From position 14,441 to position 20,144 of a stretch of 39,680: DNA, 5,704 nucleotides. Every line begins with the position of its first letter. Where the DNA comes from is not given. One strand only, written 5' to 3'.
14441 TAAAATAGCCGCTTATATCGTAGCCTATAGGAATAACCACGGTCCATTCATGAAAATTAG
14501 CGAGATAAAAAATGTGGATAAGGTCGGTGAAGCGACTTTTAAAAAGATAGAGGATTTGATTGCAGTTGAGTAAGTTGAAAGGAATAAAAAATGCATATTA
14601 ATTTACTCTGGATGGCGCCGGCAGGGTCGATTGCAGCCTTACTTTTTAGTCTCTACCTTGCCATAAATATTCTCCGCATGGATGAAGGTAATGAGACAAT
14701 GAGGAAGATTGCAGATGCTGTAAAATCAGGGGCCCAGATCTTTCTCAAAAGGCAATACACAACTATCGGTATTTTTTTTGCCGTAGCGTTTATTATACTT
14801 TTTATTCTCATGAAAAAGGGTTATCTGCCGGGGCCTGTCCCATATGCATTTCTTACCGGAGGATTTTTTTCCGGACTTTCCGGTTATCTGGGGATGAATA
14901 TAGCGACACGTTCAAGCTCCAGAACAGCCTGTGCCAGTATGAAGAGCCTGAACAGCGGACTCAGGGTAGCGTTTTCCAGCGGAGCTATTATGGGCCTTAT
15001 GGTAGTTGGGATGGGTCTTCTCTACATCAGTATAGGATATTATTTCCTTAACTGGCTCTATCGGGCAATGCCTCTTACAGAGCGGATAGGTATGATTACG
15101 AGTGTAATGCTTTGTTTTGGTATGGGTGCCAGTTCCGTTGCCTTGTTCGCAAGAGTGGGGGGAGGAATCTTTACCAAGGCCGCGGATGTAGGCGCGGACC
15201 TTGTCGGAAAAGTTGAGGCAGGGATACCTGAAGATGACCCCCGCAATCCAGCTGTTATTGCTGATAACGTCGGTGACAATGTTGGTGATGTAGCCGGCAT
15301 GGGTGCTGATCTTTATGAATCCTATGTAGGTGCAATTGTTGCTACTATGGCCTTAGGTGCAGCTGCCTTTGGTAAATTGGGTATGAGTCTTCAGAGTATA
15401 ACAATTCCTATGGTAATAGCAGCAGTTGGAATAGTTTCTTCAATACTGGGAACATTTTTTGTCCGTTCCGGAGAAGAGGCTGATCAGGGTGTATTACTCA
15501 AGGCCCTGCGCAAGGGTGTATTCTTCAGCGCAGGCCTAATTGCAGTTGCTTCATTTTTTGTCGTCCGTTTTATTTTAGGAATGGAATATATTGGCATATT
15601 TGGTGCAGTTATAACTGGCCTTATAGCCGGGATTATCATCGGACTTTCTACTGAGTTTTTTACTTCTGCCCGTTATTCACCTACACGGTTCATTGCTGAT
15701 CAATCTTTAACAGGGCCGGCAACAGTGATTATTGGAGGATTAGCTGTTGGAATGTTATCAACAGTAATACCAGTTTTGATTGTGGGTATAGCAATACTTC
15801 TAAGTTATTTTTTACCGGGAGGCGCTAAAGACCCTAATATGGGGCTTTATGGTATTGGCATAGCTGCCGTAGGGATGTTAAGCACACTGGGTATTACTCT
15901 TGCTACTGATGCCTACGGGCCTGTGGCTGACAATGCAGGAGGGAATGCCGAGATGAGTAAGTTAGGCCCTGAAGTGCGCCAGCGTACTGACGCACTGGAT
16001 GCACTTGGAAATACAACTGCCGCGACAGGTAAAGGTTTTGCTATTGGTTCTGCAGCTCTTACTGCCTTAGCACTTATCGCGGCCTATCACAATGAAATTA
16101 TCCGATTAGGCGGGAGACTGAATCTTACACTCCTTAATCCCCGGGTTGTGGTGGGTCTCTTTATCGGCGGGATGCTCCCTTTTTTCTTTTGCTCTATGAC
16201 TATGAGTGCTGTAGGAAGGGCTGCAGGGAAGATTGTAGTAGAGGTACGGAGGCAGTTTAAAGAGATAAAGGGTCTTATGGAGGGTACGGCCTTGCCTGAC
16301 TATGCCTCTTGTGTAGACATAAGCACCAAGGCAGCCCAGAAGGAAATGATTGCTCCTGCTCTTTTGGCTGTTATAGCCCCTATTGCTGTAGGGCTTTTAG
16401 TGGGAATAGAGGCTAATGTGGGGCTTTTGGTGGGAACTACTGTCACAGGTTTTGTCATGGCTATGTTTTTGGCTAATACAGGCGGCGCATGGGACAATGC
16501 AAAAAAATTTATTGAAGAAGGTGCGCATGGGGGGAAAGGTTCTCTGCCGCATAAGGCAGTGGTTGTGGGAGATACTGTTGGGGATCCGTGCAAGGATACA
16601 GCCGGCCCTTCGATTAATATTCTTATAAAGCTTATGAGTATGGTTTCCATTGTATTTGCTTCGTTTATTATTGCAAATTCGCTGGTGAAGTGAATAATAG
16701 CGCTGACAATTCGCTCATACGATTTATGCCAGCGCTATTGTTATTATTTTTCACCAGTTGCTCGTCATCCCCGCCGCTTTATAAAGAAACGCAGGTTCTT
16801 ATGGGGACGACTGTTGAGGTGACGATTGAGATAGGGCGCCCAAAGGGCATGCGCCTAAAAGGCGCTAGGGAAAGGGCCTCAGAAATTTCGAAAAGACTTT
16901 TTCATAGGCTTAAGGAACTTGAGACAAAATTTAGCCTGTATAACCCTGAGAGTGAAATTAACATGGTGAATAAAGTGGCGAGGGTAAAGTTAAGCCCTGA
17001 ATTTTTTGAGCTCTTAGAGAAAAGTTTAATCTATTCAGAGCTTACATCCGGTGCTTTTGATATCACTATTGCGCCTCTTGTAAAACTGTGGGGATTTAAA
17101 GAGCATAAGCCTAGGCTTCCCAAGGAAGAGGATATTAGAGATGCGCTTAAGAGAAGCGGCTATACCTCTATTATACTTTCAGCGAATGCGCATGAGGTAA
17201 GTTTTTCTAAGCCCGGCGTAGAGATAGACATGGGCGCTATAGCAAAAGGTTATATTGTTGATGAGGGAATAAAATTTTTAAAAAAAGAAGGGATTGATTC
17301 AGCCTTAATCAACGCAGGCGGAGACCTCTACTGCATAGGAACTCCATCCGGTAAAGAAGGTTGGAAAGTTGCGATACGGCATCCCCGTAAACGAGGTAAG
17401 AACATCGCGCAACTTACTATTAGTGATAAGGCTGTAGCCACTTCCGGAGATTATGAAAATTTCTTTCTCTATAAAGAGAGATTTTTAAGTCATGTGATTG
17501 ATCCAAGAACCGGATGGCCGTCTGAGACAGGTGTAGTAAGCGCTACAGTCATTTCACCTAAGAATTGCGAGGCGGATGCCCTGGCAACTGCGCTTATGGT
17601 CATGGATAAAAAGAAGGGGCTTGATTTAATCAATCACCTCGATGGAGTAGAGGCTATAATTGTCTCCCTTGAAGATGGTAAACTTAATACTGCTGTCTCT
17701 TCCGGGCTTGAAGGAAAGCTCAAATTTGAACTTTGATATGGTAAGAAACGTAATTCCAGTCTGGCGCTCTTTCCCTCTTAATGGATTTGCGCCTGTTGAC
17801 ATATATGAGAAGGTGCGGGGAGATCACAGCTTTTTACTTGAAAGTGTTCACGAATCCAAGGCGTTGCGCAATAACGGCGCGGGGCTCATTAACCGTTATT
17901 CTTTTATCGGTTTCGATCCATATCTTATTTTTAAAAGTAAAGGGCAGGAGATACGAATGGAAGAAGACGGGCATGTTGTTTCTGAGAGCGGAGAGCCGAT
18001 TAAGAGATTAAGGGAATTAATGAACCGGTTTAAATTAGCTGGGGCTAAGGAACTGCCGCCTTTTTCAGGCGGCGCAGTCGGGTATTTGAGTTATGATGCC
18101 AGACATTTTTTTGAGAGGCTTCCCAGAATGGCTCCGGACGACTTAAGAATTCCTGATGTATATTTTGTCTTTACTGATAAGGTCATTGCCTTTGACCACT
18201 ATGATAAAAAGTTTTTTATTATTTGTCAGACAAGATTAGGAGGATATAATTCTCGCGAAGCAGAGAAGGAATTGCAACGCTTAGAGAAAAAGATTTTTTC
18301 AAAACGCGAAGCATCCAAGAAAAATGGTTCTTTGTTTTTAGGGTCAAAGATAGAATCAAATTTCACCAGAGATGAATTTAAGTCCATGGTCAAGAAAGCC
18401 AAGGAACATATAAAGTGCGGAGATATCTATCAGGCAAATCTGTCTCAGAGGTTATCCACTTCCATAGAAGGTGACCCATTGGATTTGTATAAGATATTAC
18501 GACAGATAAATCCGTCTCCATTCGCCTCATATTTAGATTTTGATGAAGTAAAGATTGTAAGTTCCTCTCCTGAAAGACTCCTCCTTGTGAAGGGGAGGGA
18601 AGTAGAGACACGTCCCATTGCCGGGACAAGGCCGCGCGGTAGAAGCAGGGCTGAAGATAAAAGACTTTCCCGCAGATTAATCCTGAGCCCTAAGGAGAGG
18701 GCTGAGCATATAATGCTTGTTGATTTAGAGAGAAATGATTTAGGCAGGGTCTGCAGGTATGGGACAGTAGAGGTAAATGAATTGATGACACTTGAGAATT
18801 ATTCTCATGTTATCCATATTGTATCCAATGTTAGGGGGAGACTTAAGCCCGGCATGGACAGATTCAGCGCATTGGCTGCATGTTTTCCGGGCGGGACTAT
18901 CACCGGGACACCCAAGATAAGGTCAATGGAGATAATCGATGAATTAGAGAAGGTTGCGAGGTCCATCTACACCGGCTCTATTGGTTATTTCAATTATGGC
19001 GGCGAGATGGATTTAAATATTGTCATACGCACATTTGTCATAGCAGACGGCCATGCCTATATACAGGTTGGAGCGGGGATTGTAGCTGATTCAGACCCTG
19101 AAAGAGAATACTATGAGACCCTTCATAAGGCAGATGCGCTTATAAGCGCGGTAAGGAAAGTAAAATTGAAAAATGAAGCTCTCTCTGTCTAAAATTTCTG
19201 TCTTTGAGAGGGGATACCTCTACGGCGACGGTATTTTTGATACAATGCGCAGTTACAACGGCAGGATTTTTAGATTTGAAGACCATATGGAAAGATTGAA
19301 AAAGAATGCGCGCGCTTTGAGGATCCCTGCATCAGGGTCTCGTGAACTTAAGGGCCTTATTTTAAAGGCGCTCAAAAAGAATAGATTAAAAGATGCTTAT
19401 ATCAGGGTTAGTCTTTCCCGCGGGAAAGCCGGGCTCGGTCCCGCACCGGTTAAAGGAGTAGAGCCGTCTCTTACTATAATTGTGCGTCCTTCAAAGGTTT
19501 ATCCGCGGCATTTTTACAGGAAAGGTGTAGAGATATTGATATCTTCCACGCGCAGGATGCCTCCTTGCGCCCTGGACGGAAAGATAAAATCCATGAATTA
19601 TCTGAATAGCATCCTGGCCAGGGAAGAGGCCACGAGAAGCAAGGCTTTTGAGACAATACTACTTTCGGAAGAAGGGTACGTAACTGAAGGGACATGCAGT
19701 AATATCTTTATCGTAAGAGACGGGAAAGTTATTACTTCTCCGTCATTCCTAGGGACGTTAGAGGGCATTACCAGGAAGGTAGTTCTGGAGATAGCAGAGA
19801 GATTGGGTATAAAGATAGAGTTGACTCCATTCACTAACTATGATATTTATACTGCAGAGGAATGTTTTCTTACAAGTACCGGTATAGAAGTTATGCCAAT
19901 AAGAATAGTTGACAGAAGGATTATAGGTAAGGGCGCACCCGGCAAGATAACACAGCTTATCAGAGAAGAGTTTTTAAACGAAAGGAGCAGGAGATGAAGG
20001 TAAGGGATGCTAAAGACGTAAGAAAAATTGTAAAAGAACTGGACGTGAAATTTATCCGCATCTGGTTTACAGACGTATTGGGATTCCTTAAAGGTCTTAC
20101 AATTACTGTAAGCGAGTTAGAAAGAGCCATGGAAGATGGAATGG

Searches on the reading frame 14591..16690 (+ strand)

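Call 66: search_protein_families(library=pfam, proteins=[window:14591-16690:+], max_evalue=0.0001)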
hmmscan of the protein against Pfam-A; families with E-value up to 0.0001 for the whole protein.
window:14591-16690:+ (700 aa): 1 family
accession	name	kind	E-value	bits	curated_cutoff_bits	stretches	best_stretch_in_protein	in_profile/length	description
PF03030.21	H_PPase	-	3.2e-266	885.5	29.7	1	14-689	1-645/645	Inorganic H+ pyrophosphatase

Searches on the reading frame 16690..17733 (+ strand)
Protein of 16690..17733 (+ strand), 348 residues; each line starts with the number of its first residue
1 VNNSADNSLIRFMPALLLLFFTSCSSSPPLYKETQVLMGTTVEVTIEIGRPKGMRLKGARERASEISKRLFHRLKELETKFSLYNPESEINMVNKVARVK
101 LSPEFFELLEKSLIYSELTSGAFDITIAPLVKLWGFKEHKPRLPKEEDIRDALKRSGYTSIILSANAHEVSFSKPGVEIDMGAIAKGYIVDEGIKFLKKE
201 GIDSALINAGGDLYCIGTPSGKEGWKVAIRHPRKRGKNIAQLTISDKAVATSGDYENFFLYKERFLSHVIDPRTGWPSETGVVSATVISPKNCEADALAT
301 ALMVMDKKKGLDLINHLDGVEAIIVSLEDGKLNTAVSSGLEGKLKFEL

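Call 66: search_protein_families(library=pfam, proteins=[window:16690-17733:+], max_evalue=0.0001)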
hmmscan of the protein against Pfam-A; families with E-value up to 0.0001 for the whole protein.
window:16690-17733:+ (348 aa): 1 family
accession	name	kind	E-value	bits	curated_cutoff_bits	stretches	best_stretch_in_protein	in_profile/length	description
PF02424.20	ApbE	-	7.6e-89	298.2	25.6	1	38-324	1-266/266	ApbE family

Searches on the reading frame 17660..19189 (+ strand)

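Call 66: search_protein_families(library=pfam, proteins=[window:17660-19189:+], max_evalue=0.0001)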
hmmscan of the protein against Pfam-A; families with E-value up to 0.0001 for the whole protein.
window:17660-19189:+ (510 aa): 2 families
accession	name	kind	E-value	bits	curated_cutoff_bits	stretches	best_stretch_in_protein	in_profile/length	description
PF00425.24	Chorismate_bind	-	2.6e-95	319.3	27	1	237-490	2-257/257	chorismate binding enzyme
PF04715.19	Anth_synt_I_N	-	2e-37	129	23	1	44-187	4-140/140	Anthranilate synthase component I, N terminal region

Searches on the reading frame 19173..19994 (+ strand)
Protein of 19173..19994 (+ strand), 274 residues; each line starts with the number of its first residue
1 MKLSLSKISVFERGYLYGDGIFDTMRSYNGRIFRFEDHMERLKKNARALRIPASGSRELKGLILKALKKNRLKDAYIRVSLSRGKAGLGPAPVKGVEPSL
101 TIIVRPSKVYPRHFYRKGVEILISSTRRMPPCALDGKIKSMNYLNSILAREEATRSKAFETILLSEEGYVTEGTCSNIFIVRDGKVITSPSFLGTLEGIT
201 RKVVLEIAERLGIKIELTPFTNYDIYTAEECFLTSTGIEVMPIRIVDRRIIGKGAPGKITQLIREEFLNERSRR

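Call 66: search_protein_families(library=pfam, proteins=[window:19173-19994:+], max_evalue=0.0001)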
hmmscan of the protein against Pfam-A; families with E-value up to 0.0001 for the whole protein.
window:19173-19994:+ (274 aa): 1 family
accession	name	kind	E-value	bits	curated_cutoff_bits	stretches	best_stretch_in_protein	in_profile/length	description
PF01063.24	Aminotran_4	-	1.9e-59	201.7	28.5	1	20-244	1-221/223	Amino-transferase class IV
